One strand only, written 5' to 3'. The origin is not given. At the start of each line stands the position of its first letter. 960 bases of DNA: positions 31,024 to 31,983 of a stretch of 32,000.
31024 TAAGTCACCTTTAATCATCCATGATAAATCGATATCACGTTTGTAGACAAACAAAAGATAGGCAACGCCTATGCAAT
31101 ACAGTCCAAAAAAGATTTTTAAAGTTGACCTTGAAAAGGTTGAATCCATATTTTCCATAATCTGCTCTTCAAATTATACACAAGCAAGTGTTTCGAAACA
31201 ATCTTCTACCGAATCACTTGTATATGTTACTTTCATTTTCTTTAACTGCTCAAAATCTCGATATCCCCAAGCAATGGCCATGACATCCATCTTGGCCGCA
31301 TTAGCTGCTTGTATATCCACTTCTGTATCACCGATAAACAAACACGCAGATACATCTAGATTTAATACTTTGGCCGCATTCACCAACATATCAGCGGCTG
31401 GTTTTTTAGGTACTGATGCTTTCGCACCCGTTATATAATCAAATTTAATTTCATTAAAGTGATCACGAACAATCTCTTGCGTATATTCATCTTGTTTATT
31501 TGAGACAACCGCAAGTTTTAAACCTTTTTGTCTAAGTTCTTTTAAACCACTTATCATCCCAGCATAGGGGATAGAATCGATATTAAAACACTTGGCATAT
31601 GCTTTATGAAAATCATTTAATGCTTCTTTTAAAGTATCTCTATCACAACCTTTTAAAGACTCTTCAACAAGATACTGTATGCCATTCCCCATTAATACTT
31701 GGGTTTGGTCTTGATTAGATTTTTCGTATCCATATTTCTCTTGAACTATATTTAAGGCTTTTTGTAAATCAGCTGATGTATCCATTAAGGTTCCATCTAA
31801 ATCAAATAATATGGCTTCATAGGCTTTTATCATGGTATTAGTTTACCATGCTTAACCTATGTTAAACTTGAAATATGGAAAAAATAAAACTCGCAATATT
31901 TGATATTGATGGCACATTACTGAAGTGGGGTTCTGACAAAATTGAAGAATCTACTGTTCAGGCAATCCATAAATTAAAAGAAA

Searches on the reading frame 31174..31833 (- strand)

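Call 18: search_protein_families(library=pfam, proteins=[window:31174-31833:-])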
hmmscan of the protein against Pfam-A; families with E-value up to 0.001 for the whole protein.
window:31174-31833:- (219 aa): 5 families
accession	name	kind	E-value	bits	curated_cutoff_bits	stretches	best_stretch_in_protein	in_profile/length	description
PF13419.12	HAD_2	-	6.1e-35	121.4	23.8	1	8-187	1-178/178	Haloacid dehalogenase-like hydrolase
PF00702.32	Hydrolase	-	3.3e-25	90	26.4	1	5-180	1-190/191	haloacid dehalogenase-like hydrolase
PF12710.13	HAD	-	4e-11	44.1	27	1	8-177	1-188/189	haloacid dehalogenase-like hydrolase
PF13242.12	Hydrolase_like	-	1.1e-09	38.5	22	1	143-211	3-74/75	HAD-hyrolase-like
PF13344.12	Hydrolase_6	-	5.8e-05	23.5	27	0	89-168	15-87/101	Haloacid dehalogenase-like hydrolase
